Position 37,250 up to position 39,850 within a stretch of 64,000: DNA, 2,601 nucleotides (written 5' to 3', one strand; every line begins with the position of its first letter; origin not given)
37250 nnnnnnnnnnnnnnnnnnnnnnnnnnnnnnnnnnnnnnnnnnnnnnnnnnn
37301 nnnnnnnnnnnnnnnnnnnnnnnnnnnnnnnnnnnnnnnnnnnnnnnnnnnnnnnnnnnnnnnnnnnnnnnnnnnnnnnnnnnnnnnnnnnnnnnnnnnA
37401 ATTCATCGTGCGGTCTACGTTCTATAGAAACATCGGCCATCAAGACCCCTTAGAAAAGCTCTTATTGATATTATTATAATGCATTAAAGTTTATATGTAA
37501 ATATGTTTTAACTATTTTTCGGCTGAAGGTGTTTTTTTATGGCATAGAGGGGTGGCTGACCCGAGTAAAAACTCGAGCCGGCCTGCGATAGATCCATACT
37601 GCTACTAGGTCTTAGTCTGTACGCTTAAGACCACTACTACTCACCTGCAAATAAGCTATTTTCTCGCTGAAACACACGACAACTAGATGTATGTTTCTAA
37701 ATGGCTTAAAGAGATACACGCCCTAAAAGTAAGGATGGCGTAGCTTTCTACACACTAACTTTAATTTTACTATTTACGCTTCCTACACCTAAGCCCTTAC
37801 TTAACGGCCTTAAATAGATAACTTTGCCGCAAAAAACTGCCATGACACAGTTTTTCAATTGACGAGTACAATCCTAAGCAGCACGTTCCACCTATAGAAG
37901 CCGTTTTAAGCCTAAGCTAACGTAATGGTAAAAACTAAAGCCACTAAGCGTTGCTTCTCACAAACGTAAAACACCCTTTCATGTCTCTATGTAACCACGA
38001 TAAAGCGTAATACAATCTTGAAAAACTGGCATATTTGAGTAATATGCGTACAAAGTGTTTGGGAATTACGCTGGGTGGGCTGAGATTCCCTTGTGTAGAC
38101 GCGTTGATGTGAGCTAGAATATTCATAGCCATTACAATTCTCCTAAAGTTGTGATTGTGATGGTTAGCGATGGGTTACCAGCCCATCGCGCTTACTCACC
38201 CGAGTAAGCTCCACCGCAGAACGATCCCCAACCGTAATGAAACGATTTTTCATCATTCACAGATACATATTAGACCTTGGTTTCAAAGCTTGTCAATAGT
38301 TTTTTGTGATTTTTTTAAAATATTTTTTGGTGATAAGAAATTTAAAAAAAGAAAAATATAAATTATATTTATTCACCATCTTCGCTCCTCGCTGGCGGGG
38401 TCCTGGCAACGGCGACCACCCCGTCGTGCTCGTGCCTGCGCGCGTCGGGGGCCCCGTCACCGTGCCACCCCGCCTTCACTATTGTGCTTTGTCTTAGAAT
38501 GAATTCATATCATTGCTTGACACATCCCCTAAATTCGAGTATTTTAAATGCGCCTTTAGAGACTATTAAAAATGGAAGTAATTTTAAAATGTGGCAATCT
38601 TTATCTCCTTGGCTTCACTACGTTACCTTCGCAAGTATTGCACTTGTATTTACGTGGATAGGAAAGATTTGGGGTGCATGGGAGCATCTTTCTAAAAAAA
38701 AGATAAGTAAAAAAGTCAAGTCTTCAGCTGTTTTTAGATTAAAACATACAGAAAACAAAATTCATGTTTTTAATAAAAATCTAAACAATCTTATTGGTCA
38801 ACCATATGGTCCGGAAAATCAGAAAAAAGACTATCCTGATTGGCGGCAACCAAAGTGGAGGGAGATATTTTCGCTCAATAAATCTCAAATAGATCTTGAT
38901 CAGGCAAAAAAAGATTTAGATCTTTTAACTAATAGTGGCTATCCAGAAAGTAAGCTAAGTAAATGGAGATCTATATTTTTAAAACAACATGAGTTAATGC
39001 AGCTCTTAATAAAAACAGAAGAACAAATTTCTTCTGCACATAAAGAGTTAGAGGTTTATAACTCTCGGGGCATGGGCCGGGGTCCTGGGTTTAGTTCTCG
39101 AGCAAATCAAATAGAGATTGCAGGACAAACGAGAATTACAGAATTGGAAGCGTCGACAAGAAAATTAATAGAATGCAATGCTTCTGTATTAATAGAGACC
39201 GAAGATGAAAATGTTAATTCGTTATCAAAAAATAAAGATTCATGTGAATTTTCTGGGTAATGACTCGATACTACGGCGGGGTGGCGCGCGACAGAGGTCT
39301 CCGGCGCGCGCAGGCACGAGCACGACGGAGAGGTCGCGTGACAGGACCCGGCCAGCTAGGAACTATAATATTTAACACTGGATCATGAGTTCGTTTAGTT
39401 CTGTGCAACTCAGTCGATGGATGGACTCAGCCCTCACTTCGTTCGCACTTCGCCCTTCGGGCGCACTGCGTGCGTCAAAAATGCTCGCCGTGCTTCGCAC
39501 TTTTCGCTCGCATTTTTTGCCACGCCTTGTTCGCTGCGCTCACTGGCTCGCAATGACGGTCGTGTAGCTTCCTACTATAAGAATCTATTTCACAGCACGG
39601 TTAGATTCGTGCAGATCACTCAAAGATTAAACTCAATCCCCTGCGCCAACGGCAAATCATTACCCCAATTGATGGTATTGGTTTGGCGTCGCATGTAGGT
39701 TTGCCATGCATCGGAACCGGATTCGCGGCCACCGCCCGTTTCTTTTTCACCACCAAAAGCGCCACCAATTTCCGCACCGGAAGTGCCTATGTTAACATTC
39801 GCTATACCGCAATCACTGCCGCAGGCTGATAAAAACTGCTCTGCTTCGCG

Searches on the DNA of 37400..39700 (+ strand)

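Call 27: search_rna_families(source=window, start=37400, end=39700, threshold=evalue, max_evalue=5)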
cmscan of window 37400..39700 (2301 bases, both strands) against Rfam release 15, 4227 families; matches with E-value up to 5: 2.
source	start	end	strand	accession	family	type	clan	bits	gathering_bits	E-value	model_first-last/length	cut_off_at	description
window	38127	38192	+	RF01809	symR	Gene; antitoxin;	-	32.2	61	0.0012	1-77/77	no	SymR antitoxin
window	38125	38190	-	RF00043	Plasmid_R1162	Gene; antisense;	-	19.7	55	2.4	1-75/75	no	R1162-like plasmid antisense RNA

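Call 59: search_dna_similar(query=window:38380-38480:+, collection=plasmids, mode=distant, max_evalue=0.01, max_rows=15)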
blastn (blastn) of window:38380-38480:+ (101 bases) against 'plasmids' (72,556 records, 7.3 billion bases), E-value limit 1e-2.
No match.

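Call 81: search_dna_similar(query=window:38419-38450:+, collection=phages, mode=distant, max_evalue=10, max_rows=25)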
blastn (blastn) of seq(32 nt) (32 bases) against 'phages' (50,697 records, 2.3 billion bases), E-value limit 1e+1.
Records with a match: 13; places in all: 13; records where one place covers at least 80% of the query: 6.
Best place of each record, by identity: >=99% 4; 95-99% 2; 90-95% 1; 80-90% 6.
By first word of the organism name: Mycobacterium 8; Stenotrophomonas 2; Burkholderia 2; Microcystis 1.
By host as written in the record: Mycobacterium smegmatis mc2 155 7; Stenotrophomonas maltophilia 2; Burkholderia cenocepacia 2; Microcystis aeruginosa 1; Mycobacterium smegmatis mc#155 1.
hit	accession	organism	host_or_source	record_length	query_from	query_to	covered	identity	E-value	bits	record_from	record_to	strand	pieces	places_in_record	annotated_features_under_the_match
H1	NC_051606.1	Mycobacterium phage Amohnition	Mycobacterium smegmatis mc2 155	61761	4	31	88%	85.7%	9e-1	34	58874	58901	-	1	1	89: hypothetical protein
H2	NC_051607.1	Mycobacterium phage DarthP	Mycobacterium smegmatis mc2 155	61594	4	31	88%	85.7%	9e-1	34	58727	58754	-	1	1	89: hypothetical protein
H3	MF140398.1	Mycobacterium phage Amohnition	Mycobacterium smegmatis mc2 155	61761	4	31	88%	85.7%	9e-1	34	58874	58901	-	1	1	89: hypothetical protein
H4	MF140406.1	Mycobacterium phage DarthP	Mycobacterium smegmatis mc2 155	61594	4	31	88%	85.7%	9e-1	34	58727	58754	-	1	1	89: hypothetical protein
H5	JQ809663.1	Stenotrophomonas phage Smp131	Stenotrophomonas maltophilia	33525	4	29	81%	88.5%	9e-1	35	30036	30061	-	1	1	phage integrase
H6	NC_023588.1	Stenotrophomonas phage Smp131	Stenotrophomonas maltophilia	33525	4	29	81%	88.5%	9e-1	35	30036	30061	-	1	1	integrase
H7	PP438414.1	Microcystis phage Mae-JY22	Microcystis aeruginosa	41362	1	23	72%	91.3%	9e-1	34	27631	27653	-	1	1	tail tape measure-like protein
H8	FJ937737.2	Burkholderia phage BcepIL02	Burkholderia cenocepacia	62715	10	29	63%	95.0%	3e+0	33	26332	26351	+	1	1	phage portal protein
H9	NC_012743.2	Burkholderia phage BcepIL02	Burkholderia cenocepacia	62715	10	29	63%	95.0%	3e+0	33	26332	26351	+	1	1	portal protein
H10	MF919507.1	Mycobacterium phage Horchata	Mycobacterium smegmatis mc2 155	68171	1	17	53%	100.0%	3e+0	32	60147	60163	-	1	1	hypothetical protein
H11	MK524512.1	Mycobacterium phage Carthage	Mycobacterium smegmatis mc2 155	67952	1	17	53%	100.0%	3e+0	32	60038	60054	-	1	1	75: hypothetical protein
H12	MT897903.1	Mycobacterium phage DirtJuice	Mycobacterium smegmatis mc2 155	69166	1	17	53%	100.0%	3e+0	32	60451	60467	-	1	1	75: hypothetical protein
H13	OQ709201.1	Mycobacterium phage LostAndPhound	Mycobacterium smegmatis mc#155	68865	1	17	53%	100.0%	3e+0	32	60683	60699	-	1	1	74: hypothetical protein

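Call 95: build_rna_model(alignment_id=A5, structure=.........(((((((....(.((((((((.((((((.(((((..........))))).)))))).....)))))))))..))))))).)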
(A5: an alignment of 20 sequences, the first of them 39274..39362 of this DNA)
Model R1 built from alignment A5 (20 sequences, 89 columns); structure: as given.
model positions 89; base pairs 27; branch points 0; effective number of sequences 1.22; information 0.64 bits per position. Calibrated on 0.2 Mb of random sequence (short: E-values are rough).
structure used (alignment columns):
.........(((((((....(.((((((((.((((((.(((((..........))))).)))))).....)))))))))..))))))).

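Call 96: search_with_rna_model(model_id=R1, sources=[window, L001, L002, L004, L006, L007, L008, L009, L010, L011, L012, L013, L014, L015, L017, L018, L019, L020, L021, L022, L023, L024, L026, L027, L028, L029, L030, L031, L032, L034, L036, L038, L039, L040, L041, L042, L043, L045, L046, L047, L048, L049, L050, L051, L053, L055, L056, L057, L059, L060, L061, L062, L063, L065, L066, L067, L068, L069, L071, L072, L073, L074, L075, L076, L079, L080, L081, L083, L085, L101, L102, L103, L104, L105, L108, L110, L111, L112, L113, L114, L116, L117], max_evalue=0.001, make_alignment=true)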
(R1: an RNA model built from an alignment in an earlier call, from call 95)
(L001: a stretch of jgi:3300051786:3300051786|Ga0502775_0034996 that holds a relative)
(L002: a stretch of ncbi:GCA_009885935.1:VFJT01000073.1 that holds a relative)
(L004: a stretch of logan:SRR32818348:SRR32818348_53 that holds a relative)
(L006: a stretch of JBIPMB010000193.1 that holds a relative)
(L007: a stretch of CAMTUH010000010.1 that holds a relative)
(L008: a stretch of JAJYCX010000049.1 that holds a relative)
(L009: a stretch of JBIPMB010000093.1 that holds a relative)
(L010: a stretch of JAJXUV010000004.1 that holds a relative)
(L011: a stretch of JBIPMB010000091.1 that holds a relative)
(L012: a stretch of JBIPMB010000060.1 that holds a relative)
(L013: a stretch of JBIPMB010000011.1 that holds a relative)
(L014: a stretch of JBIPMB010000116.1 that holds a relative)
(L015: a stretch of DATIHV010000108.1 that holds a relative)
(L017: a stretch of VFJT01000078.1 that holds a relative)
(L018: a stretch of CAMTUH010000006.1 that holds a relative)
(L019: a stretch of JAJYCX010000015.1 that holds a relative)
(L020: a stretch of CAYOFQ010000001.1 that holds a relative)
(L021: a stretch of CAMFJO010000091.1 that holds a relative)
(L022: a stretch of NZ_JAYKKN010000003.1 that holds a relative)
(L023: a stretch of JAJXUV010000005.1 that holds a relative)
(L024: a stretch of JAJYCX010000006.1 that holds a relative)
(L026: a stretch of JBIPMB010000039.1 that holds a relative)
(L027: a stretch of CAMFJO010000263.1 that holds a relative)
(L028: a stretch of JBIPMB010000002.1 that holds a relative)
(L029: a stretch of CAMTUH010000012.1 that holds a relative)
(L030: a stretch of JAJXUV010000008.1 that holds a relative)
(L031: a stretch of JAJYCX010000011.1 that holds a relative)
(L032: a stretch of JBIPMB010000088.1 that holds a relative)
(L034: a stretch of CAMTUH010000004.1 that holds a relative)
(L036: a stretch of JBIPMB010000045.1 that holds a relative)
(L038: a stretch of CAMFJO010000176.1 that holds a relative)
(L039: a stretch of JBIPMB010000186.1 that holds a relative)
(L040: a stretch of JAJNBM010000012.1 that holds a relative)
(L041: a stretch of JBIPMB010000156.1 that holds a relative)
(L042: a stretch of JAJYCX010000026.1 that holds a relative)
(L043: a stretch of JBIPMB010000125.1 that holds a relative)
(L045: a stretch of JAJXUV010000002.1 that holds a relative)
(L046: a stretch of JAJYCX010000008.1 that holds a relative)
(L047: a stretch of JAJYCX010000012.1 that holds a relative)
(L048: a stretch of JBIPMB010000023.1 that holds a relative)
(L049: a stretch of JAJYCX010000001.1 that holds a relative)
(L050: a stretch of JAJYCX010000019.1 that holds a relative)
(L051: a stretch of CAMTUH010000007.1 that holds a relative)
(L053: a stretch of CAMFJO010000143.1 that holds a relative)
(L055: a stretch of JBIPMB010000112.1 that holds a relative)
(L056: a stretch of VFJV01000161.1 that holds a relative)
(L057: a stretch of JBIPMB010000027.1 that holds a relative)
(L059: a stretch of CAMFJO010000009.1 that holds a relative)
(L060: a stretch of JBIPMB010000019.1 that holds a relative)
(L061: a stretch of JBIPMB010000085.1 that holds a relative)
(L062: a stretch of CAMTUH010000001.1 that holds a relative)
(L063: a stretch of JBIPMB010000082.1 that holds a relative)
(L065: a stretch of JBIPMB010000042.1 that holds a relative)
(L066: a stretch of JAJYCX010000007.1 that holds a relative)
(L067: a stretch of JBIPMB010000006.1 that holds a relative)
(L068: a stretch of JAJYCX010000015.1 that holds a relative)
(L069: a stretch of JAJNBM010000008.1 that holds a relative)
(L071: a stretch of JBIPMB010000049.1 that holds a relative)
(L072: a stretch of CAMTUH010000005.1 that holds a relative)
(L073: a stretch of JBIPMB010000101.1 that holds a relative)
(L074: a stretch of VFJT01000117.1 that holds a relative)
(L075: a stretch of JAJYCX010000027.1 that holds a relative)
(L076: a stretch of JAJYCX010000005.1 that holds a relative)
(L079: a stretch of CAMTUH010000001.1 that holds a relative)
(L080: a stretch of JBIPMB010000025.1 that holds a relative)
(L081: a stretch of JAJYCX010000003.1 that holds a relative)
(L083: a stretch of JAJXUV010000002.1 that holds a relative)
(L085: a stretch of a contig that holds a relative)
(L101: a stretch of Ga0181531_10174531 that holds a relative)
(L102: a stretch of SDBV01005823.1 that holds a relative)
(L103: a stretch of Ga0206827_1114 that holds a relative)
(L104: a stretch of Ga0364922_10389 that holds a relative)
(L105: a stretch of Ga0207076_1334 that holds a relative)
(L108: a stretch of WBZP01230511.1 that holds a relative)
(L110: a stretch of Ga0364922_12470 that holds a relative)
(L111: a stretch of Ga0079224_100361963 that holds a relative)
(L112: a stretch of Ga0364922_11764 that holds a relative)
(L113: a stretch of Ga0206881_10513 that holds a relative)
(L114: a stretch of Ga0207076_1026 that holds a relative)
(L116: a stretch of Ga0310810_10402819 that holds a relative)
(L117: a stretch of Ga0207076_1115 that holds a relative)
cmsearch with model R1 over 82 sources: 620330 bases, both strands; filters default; matches with E-value up to 0.001: 88.
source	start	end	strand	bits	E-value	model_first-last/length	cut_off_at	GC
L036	2920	3008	-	109.6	1.2e-24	1-89/89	no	0.73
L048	1433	1521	+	109.6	1.2e-24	1-89/89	no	0.73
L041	1938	2026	+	108.4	2.5e-24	1-89/89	no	0.67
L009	865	953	+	107.1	5.5e-24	1-89/89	no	0.74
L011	3665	3753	-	105.4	1.5e-23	1-89/89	no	0.73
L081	1942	2030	-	105.2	1.7e-23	1-89/89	no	0.71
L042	1935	2023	-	104.1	3.1e-23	1-89/89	no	0.67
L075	2613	2701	-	102.8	6.6e-23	1-89/89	no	0.73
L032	5664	5752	-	102.1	1e-22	1-89/89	no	0.75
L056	4461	4549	-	102.1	1e-22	1-89/89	no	0.74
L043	2160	2248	+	101.3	1.7e-22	1-89/89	no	0.71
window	39274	39362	-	101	2e-22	1-89/89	no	0.74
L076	5064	5152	+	100.6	2.4e-22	1-89/89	no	0.7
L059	6459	6547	-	100.6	2.5e-22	1-89/89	no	0.73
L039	3490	3579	+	100.4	2.8e-22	1-89/89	no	0.74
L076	6604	6692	+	99.6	4.5e-22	1-89/89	no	0.71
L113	4482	4570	+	98.2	1e-21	1-89/89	no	0.67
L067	3108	3196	+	97.4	1.6e-21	1-89/89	no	0.72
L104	2733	2821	-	97.1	1.9e-21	1-89/89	no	0.74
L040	6918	7006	+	97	2e-21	1-89/89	no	0.69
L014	5861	5950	-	97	2.1e-21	1-89/89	no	0.76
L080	3071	3159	-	95.5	5e-21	1-89/89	no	0.71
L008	2075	2163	-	94.3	9.7e-21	1-89/89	no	0.78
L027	1556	1644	-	93.5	1.6e-20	1-89/89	no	0.72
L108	229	321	+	93.5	1.6e-20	1-89/89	no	0.69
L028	2370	2457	+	89.9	1.3e-19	1-89/89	no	0.72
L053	152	240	+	88.8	2.5e-19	1-89/89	no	0.69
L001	1791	1881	-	87.5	5.4e-19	1-89/89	no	0.69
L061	5858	5948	-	85.1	2.2e-18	1-89/89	no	0.7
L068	2350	2440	+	84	4.3e-18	1-89/89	no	0.68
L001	866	955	+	82.6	9.5e-18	1-89/89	no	0.76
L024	4777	4865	+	82.4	1.1e-17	1-89/89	no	0.72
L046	5870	5959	-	82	1.3e-17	1-89/89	no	0.73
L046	5736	5825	-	82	1.4e-17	1-89/89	no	0.73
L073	197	287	-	81.6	1.7e-17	1-89/89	no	0.69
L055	3760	3849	+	80.4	3.6e-17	1-89/89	no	0.68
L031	3711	3799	+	79.9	4.8e-17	1-89/89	no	0.7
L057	7676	7762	-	79.4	6.5e-17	1-89/89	no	0.72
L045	2540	2628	-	78.9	8.4e-17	1-89/89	no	0.76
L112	3687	3776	-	78.6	1e-16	1-89/89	no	0.71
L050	7538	7626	+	78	1.4e-16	1-89/89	no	0.67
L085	147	235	-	78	1.4e-16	1-89/89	no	0.67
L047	6928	7016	-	77.8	1.6e-16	1-89/89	no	0.7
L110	1117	1205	-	77.7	1.7e-16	1-89/89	no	0.69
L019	4779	4867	+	77.7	1.7e-16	1-89/89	no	0.7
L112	18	106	-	77.2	2.3e-16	1-89/89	no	0.69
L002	992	1081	-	75.8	5.2e-16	1-89/89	no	0.67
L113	1143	1237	-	75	8.5e-16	1-89/89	no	0.69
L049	215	304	-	74.8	9.6e-16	1-89/89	no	0.74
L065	5612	5700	+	74.4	1.2e-15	1-89/89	no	0.73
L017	16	104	-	73.5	2.1e-15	1-89/89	no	0.69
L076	5236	5323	+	73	2.6e-15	1-89/89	no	0.7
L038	165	253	-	72.3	4e-15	1-89/89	no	0.67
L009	24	113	-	72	5e-15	1-89/89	no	0.7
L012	1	68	-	71.9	5.3e-15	1-68/89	3'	0.72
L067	3323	3412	-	71.5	6.4e-15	1-89/89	no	0.7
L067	4919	5008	-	71.5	6.4e-15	1-89/89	no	0.7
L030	1589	1677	-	71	8.9e-15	1-89/89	no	0.66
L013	351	442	+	70.9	9.2e-15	1-89/89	no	0.75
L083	6338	6427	+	70.2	1.4e-14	1-89/89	no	0.7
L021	3711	3799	+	68.2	4.6e-14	1-89/89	no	0.74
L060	3852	3940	-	67.4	7.3e-14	1-89/89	no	0.71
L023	2520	2609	-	64.7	3.6e-13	1-89/89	no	0.71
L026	6826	6915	-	64.4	4.2e-13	1-89/89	no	0.73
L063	1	90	-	62.4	1.4e-12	1-89/89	no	0.76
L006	3504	3579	+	61.4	2.5e-12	1-76/89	3'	0.76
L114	807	889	-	59.6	7.2e-12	1-89/89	no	0.48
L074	2508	2580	-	58.3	1.5e-11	1-89/89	no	0.7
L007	3420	3510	+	58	1.8e-11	1-89/89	no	0.71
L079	6606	6696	-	57.9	1.9e-11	1-89/89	no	0.74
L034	2565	2655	-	56.3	4.9e-11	1-89/89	no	0.73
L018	797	887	-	55.8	6.6e-11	1-89/89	no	0.77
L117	1734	1816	-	55.7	7e-11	1-89/89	no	0.47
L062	4439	4529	+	55.4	8.6e-11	1-89/89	no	0.74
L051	1016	1106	+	55.3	8.9e-11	1-89/89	no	0.76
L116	176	265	+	53.5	2.6e-10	1-89/89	no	0.71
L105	5769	5851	-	50.7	1.4e-09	1-89/89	no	0.47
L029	5459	5549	+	49.6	2.5e-09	1-89/89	no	0.77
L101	1052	1138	-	49.3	3.1e-09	1-89/89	no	0.51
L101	7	93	+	49.3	3.1e-09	1-89/89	no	0.51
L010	6807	6898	-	48.3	5.3e-09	1-89/89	no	0.68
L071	1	55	+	42.9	1.3e-07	35-89/89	5'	0.76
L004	835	903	-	39.8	7.9e-07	21-89/89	5'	0.72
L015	2757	2848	+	37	4.2e-06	1-89/89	no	0.71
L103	1056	1142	+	36.8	4.6e-06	1-89/89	no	0.47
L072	5391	5422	+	31.8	8.8e-05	33-64/89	no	0.75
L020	2193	2268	+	28.5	0.00062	1-89/89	no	0.55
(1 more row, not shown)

Alignment A6: 88 matches aligned to the model, 125 columns, each read 5' to 3' on its own strand. Consensus structure (alignment columns), stored with it:
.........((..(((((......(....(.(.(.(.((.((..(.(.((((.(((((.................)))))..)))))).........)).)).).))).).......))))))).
